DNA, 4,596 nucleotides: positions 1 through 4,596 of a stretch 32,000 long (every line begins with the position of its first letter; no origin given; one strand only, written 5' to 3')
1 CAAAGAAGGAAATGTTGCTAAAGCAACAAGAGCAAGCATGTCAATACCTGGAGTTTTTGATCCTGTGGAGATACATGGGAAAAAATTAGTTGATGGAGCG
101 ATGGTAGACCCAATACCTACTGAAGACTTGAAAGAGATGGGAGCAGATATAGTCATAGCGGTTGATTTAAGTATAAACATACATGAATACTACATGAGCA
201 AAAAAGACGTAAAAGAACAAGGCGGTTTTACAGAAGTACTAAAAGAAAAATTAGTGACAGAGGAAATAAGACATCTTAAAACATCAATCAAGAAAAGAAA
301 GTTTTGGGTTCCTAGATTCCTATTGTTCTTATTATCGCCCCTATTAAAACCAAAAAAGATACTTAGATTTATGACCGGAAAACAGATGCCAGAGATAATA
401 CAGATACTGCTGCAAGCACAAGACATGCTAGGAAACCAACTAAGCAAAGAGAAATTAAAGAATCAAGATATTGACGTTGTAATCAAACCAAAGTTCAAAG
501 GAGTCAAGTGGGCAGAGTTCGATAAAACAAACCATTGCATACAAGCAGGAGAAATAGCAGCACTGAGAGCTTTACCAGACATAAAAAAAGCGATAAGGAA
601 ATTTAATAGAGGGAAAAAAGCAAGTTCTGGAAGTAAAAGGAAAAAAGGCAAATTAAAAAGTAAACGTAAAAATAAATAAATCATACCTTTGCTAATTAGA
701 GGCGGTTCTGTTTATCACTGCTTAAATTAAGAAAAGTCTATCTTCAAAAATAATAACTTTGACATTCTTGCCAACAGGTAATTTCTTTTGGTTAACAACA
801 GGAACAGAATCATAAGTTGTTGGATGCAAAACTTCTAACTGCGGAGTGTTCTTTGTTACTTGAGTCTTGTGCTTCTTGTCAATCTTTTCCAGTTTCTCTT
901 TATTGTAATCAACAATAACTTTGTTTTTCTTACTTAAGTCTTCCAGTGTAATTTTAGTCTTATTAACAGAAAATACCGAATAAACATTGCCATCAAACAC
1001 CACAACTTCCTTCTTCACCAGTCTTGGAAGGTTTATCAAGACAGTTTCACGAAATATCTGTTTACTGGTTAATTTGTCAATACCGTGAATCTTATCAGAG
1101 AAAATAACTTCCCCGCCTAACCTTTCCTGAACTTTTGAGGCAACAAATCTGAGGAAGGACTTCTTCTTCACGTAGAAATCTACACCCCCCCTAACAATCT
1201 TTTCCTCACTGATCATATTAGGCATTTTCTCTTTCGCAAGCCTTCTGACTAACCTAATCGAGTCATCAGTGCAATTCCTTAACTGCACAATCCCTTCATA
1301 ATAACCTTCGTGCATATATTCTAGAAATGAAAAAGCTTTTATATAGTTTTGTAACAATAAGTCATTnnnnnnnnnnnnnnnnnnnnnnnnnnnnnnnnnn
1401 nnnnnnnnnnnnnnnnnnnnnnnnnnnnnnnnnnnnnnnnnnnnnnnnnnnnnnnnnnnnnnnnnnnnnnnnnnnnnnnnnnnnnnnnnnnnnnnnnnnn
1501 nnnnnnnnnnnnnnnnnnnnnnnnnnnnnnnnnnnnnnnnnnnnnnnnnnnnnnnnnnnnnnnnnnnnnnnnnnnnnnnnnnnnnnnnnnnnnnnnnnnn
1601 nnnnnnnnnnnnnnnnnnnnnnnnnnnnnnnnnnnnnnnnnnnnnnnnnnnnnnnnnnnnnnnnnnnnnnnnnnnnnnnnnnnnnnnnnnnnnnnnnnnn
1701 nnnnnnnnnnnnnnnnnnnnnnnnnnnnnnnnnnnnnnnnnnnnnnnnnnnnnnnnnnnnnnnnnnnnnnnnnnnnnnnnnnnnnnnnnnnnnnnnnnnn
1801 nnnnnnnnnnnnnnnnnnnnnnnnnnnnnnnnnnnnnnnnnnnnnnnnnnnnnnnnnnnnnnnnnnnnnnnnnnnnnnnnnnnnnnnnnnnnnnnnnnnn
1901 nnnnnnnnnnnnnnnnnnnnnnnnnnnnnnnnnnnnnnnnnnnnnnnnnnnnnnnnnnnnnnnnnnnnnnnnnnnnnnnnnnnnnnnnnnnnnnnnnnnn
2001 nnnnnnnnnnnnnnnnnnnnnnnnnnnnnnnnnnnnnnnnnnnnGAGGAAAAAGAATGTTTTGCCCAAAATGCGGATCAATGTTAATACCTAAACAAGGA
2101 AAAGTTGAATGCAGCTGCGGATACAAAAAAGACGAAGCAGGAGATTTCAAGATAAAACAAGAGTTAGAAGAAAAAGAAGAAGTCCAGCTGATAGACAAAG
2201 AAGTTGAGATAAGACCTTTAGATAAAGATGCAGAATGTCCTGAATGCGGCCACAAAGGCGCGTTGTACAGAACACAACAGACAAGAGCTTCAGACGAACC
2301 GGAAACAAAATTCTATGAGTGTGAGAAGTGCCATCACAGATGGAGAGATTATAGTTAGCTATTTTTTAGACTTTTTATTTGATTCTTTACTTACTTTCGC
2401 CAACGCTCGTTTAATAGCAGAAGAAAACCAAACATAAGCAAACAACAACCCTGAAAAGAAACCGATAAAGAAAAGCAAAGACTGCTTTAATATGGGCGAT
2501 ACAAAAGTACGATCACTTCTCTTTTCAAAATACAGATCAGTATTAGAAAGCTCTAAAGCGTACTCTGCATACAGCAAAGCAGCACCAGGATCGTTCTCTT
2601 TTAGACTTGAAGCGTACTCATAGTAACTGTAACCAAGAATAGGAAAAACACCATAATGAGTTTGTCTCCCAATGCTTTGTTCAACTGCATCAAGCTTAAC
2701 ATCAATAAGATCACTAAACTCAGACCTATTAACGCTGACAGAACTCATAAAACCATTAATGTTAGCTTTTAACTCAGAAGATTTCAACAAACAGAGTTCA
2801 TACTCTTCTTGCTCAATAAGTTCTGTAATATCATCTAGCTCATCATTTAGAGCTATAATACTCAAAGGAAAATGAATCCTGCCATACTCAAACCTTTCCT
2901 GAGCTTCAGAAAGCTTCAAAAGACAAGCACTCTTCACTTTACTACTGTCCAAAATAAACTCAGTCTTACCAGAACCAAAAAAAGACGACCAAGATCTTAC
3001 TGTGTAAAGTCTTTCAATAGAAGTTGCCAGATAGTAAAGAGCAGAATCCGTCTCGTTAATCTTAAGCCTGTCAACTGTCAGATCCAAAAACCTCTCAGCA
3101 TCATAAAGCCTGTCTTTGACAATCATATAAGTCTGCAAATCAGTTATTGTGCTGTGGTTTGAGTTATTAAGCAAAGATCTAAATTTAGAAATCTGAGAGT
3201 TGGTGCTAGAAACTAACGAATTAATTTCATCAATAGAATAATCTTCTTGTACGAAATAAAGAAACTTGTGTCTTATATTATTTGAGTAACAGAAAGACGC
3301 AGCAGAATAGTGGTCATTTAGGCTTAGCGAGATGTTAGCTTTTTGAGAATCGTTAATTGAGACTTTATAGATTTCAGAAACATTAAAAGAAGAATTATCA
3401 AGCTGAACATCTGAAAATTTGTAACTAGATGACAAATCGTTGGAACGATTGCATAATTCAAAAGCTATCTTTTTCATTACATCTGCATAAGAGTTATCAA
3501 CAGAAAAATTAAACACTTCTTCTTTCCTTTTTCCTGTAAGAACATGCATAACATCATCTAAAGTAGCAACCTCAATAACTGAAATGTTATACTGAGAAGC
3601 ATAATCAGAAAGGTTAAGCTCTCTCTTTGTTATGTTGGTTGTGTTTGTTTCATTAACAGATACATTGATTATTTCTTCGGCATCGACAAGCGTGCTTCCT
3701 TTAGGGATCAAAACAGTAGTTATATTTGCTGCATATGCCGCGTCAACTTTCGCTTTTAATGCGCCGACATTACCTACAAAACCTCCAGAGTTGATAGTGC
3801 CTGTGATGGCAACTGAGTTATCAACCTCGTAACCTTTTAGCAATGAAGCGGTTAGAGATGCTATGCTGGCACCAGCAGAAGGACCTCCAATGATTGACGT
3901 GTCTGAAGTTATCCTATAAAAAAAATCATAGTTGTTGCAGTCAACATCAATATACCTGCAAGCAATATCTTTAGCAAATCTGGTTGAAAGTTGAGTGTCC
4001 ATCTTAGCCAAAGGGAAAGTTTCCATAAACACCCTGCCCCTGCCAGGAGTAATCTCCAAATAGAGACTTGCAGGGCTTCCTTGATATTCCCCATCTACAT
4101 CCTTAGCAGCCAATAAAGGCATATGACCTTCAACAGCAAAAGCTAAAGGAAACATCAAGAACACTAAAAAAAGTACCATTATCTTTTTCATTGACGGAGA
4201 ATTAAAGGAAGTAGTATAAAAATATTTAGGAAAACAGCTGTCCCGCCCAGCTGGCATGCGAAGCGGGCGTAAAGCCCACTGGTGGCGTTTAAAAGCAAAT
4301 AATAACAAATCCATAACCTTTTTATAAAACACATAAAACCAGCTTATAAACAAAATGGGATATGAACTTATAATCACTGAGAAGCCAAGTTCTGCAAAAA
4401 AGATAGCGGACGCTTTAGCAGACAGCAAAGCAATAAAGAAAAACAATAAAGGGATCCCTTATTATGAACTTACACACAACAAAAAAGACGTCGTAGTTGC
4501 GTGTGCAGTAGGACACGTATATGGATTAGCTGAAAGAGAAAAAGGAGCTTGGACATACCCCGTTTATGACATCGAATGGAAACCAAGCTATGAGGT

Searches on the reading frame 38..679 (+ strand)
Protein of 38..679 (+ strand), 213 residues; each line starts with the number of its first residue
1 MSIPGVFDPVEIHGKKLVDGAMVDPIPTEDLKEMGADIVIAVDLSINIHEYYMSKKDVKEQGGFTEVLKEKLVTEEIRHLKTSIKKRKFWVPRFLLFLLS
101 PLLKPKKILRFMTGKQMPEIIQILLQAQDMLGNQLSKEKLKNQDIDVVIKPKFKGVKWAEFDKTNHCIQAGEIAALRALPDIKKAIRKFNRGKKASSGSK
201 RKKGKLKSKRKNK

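Call 22: search_protein_families(library=pfam, proteins=[window:38-679:+], max_evalue=0.001)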
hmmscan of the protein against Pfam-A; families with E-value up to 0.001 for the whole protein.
window:38-679:+ (213 aa): 1 family
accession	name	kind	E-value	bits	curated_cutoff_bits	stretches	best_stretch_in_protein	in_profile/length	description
PF01734.28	Patatin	-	1.9e-05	25.4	27.7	1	1-31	160-190/191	Patatin-like phospholipase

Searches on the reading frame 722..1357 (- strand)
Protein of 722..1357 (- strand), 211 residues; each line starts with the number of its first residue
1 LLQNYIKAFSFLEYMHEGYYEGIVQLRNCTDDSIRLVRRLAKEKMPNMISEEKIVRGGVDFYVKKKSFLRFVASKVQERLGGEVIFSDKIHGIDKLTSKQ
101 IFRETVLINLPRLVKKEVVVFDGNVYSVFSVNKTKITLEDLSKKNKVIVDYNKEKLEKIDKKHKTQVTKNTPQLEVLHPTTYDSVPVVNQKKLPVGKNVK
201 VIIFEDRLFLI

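Call 22: search_protein_families(library=pfam, proteins=[window:722-1357:-], max_evalue=0.001)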
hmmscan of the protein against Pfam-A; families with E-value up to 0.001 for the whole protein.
window:722-1357:- (211 aa): 1 family
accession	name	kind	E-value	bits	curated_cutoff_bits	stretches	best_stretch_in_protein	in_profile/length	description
PF04981.18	NMD3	-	3.6e-10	40.2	24.9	1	16-110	141-243/243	NMD3 family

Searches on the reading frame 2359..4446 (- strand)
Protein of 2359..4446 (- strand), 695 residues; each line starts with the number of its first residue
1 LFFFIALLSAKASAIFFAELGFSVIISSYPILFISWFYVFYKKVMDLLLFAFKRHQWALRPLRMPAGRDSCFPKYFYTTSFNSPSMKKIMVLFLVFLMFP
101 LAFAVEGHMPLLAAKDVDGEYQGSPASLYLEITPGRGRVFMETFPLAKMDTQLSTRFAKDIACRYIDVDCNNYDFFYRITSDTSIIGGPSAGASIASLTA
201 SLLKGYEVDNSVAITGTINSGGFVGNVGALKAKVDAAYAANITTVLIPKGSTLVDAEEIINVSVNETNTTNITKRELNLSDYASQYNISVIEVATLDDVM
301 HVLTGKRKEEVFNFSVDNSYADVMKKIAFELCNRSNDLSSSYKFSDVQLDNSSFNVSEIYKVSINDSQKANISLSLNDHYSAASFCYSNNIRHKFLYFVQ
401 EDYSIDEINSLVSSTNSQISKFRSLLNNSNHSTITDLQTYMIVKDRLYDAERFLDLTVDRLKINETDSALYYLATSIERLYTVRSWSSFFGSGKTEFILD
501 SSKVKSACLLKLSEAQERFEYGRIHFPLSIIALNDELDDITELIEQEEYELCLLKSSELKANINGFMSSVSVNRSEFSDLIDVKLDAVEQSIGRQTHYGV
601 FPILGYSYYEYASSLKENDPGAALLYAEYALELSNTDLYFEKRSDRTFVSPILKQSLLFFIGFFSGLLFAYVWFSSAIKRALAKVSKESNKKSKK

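Call 22: search_protein_families(library=pfam, proteins=[window:2359-4446:-], max_evalue=0.001)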
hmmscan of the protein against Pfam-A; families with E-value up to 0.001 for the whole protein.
window:2359-4446:- (695 aa): 1 family
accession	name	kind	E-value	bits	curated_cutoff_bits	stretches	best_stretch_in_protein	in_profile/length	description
PF05362.19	Lon_C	-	3.4e-11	43.5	21.1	1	188-251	109-172/205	Lon protease (S16) C-terminal proteolytic domain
